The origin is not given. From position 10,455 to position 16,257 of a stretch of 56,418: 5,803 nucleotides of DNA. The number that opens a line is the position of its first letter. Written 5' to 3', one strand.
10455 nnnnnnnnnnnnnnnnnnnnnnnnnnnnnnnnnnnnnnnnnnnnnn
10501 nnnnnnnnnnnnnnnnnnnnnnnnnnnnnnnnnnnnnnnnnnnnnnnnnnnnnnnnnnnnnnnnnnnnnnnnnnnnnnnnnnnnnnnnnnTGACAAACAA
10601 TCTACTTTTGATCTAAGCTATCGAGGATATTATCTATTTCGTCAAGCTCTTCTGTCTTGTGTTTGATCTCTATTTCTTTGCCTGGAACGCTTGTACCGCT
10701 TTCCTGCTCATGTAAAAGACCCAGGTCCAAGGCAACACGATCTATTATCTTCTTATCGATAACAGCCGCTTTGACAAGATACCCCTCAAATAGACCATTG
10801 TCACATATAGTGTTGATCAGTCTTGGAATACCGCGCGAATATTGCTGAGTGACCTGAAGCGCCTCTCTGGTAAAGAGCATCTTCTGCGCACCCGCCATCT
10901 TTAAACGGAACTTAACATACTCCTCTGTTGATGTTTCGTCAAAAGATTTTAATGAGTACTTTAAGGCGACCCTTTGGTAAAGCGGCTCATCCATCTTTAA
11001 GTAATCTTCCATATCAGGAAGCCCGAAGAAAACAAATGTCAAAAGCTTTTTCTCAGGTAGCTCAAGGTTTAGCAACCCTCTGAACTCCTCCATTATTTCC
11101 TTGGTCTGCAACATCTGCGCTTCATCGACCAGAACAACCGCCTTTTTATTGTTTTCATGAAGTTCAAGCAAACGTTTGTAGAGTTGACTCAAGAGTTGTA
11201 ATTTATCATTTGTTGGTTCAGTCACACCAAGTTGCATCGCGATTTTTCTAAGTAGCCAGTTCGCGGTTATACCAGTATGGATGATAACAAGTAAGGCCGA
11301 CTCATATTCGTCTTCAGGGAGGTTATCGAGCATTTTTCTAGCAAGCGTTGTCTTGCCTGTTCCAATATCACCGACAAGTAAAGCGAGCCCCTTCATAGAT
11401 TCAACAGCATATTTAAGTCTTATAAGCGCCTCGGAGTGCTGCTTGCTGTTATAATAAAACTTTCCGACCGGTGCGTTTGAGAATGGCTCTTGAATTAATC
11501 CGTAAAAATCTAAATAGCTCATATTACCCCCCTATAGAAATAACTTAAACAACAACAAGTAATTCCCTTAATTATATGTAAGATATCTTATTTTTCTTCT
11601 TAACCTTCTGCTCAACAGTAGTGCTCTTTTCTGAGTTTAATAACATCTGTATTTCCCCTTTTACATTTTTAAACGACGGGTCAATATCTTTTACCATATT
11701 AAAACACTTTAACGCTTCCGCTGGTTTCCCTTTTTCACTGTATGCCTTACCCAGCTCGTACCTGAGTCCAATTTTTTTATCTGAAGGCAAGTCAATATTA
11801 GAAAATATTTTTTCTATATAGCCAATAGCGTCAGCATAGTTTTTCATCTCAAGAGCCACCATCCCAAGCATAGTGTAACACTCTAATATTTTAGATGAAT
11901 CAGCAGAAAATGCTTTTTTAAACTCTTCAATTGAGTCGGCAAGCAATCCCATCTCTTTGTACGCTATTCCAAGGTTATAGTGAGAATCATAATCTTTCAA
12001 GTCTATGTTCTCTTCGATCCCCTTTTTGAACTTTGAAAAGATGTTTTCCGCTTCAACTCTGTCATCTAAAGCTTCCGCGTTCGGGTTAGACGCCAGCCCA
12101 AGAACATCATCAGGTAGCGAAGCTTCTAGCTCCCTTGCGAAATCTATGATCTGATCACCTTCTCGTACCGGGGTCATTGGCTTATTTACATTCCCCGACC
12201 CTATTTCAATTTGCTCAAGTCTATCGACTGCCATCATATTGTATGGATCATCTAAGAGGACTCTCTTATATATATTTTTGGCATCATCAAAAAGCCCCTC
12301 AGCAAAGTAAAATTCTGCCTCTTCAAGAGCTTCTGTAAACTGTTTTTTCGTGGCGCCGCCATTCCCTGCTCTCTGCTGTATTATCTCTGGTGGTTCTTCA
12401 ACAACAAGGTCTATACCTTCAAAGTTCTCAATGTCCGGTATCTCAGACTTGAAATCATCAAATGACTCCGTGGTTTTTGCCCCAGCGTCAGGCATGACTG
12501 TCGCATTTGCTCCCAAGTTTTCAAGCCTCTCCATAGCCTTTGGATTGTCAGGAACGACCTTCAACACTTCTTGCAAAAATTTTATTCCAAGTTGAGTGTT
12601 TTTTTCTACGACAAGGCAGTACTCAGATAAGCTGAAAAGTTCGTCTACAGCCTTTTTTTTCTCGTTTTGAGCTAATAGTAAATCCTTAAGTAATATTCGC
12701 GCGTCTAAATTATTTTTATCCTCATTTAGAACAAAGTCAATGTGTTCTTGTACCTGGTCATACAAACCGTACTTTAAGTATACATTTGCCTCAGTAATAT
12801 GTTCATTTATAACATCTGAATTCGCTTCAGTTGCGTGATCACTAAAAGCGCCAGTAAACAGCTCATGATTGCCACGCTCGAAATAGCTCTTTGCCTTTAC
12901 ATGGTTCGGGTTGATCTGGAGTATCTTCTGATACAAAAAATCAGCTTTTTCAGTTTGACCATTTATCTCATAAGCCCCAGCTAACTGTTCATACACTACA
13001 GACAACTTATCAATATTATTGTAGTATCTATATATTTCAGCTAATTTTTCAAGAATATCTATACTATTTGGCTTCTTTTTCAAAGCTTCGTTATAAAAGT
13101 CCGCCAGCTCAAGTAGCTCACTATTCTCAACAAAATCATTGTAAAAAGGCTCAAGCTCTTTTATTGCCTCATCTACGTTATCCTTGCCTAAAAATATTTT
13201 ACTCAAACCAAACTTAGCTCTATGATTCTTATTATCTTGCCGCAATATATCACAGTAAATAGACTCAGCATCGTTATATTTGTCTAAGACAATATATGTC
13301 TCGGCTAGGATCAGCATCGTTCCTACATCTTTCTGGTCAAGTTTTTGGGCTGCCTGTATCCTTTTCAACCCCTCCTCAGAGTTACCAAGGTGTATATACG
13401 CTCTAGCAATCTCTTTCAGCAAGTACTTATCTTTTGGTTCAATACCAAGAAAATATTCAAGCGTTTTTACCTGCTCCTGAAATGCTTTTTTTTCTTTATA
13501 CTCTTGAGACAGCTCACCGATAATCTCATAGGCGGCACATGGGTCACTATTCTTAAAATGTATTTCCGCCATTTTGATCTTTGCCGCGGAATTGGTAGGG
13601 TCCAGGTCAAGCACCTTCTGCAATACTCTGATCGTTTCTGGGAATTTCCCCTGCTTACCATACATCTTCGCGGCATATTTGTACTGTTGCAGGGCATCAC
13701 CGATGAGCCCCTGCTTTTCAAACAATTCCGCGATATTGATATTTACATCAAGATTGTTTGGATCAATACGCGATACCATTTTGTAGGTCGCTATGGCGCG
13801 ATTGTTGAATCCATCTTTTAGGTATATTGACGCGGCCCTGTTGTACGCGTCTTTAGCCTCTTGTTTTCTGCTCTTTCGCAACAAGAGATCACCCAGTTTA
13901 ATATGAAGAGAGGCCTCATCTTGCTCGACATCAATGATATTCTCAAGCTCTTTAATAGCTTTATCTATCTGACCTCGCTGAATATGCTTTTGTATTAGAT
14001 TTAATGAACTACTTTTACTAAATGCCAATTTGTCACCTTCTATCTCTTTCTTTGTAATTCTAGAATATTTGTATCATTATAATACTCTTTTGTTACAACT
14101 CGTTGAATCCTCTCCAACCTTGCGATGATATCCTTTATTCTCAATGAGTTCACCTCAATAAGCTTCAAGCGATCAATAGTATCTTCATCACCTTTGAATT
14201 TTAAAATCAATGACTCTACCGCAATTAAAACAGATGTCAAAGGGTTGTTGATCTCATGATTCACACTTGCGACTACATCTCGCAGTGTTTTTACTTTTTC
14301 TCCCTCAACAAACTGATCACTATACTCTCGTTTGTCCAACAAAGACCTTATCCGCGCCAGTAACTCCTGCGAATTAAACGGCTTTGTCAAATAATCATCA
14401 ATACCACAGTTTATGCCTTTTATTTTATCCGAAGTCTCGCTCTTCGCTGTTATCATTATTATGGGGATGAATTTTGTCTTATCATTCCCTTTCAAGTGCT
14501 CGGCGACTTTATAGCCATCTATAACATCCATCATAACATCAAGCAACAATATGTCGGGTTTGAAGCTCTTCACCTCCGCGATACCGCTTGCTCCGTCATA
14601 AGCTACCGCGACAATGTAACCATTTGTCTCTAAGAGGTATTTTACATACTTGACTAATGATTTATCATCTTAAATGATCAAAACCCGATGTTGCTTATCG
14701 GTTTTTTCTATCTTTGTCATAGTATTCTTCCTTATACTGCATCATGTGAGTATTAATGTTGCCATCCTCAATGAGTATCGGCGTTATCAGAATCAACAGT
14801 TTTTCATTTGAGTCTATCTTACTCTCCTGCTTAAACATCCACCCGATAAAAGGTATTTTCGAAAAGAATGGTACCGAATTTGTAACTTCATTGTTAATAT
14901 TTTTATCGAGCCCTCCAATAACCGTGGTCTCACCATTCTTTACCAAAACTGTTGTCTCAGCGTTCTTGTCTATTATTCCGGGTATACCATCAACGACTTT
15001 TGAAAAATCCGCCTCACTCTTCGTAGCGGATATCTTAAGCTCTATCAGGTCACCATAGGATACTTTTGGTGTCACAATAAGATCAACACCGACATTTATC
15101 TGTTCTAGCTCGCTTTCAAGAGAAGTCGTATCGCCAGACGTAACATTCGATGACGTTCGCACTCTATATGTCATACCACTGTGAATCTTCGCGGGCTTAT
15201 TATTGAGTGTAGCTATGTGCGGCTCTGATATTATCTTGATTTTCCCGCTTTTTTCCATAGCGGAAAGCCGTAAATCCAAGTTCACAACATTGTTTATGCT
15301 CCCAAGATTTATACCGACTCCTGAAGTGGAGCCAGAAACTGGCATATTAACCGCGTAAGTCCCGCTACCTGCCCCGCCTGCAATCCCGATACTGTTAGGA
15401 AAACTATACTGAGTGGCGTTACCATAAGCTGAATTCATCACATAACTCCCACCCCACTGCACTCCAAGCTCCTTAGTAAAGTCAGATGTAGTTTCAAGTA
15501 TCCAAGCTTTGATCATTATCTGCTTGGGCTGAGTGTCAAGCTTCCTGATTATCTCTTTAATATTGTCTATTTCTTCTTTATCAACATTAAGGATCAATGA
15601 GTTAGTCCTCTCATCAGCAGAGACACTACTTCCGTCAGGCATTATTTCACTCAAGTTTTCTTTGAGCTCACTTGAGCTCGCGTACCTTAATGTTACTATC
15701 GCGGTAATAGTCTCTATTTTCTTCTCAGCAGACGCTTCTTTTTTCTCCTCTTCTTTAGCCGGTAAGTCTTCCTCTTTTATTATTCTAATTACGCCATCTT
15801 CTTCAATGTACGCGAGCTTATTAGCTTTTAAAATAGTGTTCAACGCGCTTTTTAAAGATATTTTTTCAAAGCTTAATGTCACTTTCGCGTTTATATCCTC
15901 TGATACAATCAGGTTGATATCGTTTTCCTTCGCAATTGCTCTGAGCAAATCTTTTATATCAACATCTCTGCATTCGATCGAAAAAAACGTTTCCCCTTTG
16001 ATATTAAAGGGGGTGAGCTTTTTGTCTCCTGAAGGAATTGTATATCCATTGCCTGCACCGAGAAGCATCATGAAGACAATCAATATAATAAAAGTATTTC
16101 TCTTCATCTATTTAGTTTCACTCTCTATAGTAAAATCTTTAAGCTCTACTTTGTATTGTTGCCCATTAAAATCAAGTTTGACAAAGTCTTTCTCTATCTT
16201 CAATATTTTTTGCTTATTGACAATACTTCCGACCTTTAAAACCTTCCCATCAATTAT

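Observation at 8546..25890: Three single-codon TAA interruptions in intact conserved genes within 18 kb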

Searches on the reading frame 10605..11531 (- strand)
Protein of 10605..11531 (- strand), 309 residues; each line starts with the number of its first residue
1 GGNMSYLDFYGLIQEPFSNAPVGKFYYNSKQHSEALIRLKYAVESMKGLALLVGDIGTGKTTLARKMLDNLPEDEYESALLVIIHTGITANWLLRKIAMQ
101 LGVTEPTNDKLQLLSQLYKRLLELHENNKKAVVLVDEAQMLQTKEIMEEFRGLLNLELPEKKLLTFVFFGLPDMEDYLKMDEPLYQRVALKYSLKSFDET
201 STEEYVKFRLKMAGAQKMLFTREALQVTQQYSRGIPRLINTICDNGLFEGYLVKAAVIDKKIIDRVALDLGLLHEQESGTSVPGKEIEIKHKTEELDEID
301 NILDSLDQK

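Call 6: search_protein_families(library=ncbifam, proteins=[window:10605-11531:-], max_evalue=0.00001)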
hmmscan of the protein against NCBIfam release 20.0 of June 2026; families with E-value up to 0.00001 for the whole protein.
window:10605-11531:- (309 aa): 2 families
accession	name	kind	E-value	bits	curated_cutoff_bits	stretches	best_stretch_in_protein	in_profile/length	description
TIGR03015.1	pepcterm_ATPase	hypoth_equivalog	6.6e-59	199.5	324.5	1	6-270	2-266/269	XrtA/PEP-CTERM system-associated ATPase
TIGR00959.1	ffh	equivalog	2.6e-06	26.6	473.2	1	49-163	101-217/428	signal recognition particle protein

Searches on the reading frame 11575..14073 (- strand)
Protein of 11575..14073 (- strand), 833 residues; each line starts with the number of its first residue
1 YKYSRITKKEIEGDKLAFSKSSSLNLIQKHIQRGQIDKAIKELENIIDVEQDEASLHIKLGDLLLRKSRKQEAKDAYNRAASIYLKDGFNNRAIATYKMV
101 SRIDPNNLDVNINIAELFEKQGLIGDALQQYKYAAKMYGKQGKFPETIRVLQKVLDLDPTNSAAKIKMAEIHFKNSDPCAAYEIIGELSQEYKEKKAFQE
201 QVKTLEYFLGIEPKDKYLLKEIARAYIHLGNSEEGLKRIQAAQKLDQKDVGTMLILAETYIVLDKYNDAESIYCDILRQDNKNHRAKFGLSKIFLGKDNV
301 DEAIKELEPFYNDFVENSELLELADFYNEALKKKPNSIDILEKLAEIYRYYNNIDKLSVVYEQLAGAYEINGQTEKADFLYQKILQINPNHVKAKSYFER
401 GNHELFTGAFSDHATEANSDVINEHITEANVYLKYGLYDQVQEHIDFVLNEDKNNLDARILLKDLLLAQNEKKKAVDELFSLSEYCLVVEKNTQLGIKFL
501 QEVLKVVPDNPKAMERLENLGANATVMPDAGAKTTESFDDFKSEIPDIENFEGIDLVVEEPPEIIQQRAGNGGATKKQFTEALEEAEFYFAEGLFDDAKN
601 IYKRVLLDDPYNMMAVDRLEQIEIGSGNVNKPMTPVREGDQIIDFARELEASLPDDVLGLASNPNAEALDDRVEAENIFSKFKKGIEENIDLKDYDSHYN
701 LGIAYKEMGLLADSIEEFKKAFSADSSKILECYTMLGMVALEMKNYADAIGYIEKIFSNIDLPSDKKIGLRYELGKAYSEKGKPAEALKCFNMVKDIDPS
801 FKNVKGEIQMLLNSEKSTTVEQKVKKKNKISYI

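Call 6: search_protein_families(library=ncbifam, proteins=[window:11575-14073:-], max_evalue=0.00001)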
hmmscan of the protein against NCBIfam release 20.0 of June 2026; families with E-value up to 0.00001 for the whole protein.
window:11575-14073:- (833 aa): 20 families
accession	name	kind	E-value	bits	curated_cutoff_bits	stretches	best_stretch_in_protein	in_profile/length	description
NF052243.1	T4PFormProtSgmX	equivalog_domain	6.6e-73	246.5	1800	3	28-278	11-261/1065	type IV pili formation protein SgmX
NF040959.1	MamA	equivalog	6.7e-34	117.1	200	2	690-813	66-184/204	magnetosome protein MamA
TIGR02917.1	PEP_TPR_lipo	equivalog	1.5e-32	112.4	312.2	2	128-283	635-803/899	XrtA/PEP-CTERM system TPR-repeat protein PrsT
TIGR02521.1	type_IV_pilW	equivalog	2.3e-18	66.6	154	0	23-86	34-97/234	type IV pilus biogenesis/stability protein PilW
NF042912.1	Amuc_1098_fam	equivalog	3.6e-15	55.1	750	0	248-293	153-198/805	Amuc_1098 family type IV pilus outer membrane protein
NF008757.0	PRK11788.1-5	equivalog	1.8e-12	47.1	363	0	221-344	185-308/388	lipopolysaccharide assembly protein LapB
TIGR02552.1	LcrH_SycD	equivalog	3.7e-12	46.1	104.8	0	736-813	58-134/136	SycD/LcrH family type III secretion system chaperone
NF052415.1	T3SS_chap_SctY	equivalog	2.2e-11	44.2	70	0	29-79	49-102/106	type III secretion apparatus assembly chaperone SctY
TIGR02795.1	tol_pal_ybgF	equivalog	3.1e-11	43.9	90.1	0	693-757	37-103/119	tol-pal system protein YbgF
NF008520.0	PRK11447.1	equivalog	1.9e-10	39.2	858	1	114-393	255-530/1157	cellulose synthase complex outer membrane protein BcsC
NF047558.1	TPR_END_plus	domain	8.9e-10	38.4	32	0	135-160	6-31/56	TPR end-of-group domain-containing protein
NF033762.1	social_mot_Tgl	equivalog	1.1e-09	38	225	0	25-82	36-94/252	social motility TPR repeat lipoprotein Tgl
TIGR03939.1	PGA_TPR_OMP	equivalog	2e-09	36.2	366.65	0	127-247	85-203/800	poly-beta-1,6 N-acetyl-D-glucosamine export porin PgaA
NF008756.0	PRK11788.1-4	equivalog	6.3e-09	35.3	474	0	312-479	137-305/389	lipopolysaccharide assembly protein LapB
NF008755.0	PRK11788.1-3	equivalog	2.3e-08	33.8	430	0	70-432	33-354/388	lipopolysaccharide assembly protein LapB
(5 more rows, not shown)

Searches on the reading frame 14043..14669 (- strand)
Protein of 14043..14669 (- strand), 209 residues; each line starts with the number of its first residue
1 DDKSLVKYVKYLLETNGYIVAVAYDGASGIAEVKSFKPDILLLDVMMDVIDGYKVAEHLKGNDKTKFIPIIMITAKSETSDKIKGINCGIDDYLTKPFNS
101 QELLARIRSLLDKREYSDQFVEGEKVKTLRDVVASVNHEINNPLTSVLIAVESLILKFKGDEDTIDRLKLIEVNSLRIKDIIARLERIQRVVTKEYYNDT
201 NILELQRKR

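Call 6: search_protein_families(library=ncbifam, proteins=[window:14043-14669:-], max_evalue=0.00001)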
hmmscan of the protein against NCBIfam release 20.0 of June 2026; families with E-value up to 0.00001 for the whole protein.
window:14043-14669:- (209 aa): 86 families (the best 25 are shown)
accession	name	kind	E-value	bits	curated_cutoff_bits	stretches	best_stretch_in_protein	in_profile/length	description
NF007135.0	PRK09581.1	equivalog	1.3e-33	116.5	474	1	6-138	15-147/457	PleD family two-component system response regulator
TIGR02154.1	PhoB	equivalog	6.9e-32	110.6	296.2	1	1-123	10-134/226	phosphate regulon transcriptional regulator PhoB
NF053854.1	RespRegPhoBBctds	equivalog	4.7e-31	107.9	270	1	1-156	6-156/225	two-component system response regulator PhoB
NF040689.1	MtrAB_MtrA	equivalog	2.9e-30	105.3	300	1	1-120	6-118/219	MtrAB system response regulator MtrA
NF045944.1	ResRegRpaBCyano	equivalog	6.7e-29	100.9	330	1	1-122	5-123/229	response regulator transcription factor RpaB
NF041733.1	resp_reg_CseB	equivalog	4.5e-28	98.2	350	1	1-151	8-155/228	two-component system response regulator CseB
NF040534.1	resp_reg_YycF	equivalog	6.7e-28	97.5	340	1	1-203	8-196/231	response regulator YycF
NF008199.0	PRK10955.1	equivalog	1.1e-26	94.2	341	1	1-128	9-132/232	envelope stress response regulator transcription factor CpxR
NF033117.2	vanR_ACDEGLN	exception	1.8e-26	93.2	350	1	1-126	6-128/226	VanR-ABDEGLN family response regulator transcription factor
TIGR01387.1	cztR_silR_copR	subfamily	2.2e-26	92.9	279.2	1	2-138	7-144/218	heavy metal response regulator transcription factor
NF000403.1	vanR-C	exception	8.3e-25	87.7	480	1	1-126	10-132/231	vancomycin resistance response regulator transcription factor VanR-C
NF007005.1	PRK09468.1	equivalog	9.9e-24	84.1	331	1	1-116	11-124/237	osmolarity response regulator transcription factor OmpR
NF012023.0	PRK15479.1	equivalog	7.7e-23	81.2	337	1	1-114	8-119/224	transcriptional regulator TctD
NF007546.0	PRK10161.1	equivalog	1.5e-22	80.3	471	1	3-112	12-121/229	phosphate response regulator transcription factor PhoB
NF051850.1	RespRegRprY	equivalog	2.3e-22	79.6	370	1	1-113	12-122/234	response regulator transcription factor RprY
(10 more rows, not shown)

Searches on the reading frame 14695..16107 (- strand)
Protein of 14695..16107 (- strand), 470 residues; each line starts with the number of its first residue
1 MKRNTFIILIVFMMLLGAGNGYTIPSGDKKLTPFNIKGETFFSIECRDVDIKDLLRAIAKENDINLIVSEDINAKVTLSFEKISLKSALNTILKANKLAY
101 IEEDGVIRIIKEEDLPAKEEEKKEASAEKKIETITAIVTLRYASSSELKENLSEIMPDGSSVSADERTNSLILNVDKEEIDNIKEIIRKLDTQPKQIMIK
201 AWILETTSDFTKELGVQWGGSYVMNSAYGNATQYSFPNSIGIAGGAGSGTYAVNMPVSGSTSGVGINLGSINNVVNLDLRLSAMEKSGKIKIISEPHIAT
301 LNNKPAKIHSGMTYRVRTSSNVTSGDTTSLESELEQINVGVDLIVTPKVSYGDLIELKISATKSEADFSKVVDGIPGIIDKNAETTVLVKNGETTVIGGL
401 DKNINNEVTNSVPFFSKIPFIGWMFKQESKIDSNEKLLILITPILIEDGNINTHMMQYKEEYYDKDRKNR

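Call 6: search_protein_families(library=ncbifam, proteins=[window:14698-16107:-], max_evalue=0.00001)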
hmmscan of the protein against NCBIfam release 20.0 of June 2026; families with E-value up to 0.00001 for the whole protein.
window:14698-16107:- (470 aa): 9 families
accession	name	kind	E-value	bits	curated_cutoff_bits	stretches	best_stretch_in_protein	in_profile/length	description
TIGR02515.1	IV_pilus_PilQ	subfamily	3.3e-87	293.3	284.35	1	42-446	4-427/428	type IV pilus secretin PilQ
TIGR02517.1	type_II_gspD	equivalog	2.4e-68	231.1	351.35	2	160-450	301-594/600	type II secretion system secretin GspD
NF010083.0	PRK13568.1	equivalog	4.4e-54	183.8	554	1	37-447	23-418/419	DNA uptake porin HofQ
TIGR02516.1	type_III_yscC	equivalog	3e-46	157.9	238.45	1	148-447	187-462/463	type III secretion system outer membrane ring subunit SctC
NF007851.2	PRK10560.1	exception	1.4e-45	155.8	598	1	46-447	28-410/412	DNA uptake porin HofQ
TIGR02519.1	pilus_MshL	equivalog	1.9e-35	122.3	250.2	1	163-445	2-289/290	pilus (MSHA type) biogenesis protein MshL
NF011873.0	PRK15346.1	equivalog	1.3e-26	93.4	524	1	151-440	227-488/499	EscC/YscC/HrcC family type III secretion system outer membrane ring protein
NF042912.1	Amuc_1098_fam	equivalog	1.1e-17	63.4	750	2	381-446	731-796/805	Amuc_1098 family type IV pilus outer membrane protein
TIGR02520.1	pilus_B_mal_scr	equivalog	4.3e-10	38.7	287.65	1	137-445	213-513/513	PilN family type IVB pilus formation outer membrane protein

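Call 13: find_encoding_contigs(protein=window:14695-16107:-, flank=10000, max_places=10)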
Protein window:14695-16107:- (470 aa): no gene with exactly this product is on record in the collection.
